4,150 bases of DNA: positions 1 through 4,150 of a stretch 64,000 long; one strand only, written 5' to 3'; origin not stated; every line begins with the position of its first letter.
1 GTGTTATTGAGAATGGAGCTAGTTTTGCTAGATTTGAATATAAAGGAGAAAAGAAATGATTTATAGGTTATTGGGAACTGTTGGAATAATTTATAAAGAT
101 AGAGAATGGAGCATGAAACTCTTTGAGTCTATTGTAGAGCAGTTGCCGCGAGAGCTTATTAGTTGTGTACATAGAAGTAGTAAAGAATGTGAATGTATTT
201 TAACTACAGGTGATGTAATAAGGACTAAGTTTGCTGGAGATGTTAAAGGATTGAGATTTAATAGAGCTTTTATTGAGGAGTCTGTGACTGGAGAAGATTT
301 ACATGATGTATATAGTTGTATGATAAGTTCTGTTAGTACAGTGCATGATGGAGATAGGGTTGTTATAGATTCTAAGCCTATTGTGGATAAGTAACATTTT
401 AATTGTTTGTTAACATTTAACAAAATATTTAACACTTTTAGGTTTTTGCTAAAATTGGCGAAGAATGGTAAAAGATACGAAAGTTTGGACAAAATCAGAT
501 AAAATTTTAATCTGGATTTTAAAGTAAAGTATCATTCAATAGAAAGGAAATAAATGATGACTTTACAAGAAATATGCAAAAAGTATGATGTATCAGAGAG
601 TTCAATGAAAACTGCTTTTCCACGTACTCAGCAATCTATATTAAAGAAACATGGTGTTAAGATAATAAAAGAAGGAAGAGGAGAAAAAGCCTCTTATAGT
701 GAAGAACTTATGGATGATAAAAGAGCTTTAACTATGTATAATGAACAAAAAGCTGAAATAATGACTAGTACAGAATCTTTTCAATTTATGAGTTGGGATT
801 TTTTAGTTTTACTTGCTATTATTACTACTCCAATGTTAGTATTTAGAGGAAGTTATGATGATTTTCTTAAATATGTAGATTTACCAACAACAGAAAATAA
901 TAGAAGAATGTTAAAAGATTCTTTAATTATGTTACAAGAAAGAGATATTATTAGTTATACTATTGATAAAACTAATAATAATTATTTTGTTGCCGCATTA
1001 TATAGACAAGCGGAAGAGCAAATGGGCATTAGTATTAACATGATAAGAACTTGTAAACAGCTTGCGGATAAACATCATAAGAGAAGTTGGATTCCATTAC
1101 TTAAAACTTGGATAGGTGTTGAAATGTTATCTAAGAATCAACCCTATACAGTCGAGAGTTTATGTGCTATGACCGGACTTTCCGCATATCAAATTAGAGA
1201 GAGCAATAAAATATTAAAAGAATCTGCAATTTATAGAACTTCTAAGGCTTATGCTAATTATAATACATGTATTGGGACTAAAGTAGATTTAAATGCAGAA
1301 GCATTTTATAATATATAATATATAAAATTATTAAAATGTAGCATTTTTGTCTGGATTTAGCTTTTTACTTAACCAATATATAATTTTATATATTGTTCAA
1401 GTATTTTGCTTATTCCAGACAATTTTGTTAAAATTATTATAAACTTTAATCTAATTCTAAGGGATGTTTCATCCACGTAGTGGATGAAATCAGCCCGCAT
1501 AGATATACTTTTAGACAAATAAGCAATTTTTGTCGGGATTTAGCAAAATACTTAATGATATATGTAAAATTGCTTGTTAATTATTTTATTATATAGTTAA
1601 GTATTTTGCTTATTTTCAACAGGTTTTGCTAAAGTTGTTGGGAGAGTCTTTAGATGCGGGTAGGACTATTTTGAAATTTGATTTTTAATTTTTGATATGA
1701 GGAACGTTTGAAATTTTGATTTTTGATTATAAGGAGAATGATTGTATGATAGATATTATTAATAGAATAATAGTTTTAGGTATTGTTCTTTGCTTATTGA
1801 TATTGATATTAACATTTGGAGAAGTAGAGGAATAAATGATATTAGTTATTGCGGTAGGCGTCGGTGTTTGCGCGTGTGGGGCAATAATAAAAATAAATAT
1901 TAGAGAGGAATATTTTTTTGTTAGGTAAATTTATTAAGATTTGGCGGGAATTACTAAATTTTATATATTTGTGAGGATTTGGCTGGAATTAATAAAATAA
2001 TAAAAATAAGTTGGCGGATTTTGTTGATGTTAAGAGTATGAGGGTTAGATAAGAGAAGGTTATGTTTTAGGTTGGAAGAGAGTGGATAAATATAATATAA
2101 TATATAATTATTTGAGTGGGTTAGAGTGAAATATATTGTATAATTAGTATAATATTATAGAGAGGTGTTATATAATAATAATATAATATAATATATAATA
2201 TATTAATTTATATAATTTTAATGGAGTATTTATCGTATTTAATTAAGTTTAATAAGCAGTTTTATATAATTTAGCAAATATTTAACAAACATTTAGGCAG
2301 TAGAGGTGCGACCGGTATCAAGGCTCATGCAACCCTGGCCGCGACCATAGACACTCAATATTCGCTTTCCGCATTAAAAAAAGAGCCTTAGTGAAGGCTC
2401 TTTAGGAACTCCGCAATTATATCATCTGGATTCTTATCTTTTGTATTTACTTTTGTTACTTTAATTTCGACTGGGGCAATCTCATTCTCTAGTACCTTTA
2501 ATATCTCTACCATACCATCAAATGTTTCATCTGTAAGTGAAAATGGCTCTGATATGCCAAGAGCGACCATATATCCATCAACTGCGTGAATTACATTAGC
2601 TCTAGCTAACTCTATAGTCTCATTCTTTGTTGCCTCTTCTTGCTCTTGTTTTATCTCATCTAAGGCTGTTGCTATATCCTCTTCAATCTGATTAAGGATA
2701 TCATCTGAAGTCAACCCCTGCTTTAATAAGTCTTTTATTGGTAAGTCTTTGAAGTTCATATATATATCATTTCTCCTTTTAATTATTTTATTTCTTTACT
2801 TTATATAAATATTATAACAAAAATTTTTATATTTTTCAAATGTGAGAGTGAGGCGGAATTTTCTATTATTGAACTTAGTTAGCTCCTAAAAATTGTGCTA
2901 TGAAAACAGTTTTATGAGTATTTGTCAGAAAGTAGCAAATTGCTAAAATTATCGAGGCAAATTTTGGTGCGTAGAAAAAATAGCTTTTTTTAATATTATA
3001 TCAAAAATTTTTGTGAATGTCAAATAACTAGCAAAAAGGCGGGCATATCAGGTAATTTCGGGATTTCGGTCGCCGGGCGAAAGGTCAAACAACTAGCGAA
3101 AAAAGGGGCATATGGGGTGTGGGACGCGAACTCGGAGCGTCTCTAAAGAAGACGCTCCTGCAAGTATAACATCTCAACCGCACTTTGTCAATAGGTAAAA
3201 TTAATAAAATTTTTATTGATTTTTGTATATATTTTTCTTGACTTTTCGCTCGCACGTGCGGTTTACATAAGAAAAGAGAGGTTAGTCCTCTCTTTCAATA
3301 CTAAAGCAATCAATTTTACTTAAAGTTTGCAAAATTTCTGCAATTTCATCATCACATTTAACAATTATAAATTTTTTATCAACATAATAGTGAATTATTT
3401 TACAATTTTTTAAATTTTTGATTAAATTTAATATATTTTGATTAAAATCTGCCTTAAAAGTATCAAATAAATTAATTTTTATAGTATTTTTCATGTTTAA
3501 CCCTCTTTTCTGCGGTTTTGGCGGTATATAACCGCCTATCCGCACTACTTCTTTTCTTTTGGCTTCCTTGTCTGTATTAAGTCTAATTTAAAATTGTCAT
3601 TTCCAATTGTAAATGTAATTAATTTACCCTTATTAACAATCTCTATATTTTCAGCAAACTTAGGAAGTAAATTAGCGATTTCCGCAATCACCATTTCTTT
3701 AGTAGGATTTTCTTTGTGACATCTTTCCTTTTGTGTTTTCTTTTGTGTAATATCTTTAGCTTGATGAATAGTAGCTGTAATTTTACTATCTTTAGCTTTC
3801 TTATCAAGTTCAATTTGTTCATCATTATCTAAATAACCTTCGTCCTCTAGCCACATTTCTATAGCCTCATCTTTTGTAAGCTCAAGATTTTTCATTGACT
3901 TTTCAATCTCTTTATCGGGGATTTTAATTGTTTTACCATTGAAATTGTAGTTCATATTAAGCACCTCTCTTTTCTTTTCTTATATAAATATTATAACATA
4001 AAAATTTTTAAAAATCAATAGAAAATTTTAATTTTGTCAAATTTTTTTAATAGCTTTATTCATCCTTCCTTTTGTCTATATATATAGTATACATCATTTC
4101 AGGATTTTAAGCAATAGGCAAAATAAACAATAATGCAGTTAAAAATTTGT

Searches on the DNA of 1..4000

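Call 63: search_rna_families(source=window, start=1, end=4000, threshold=evalue, max_evalue=1)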
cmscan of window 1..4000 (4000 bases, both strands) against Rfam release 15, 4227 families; matches with E-value up to 1: 0.
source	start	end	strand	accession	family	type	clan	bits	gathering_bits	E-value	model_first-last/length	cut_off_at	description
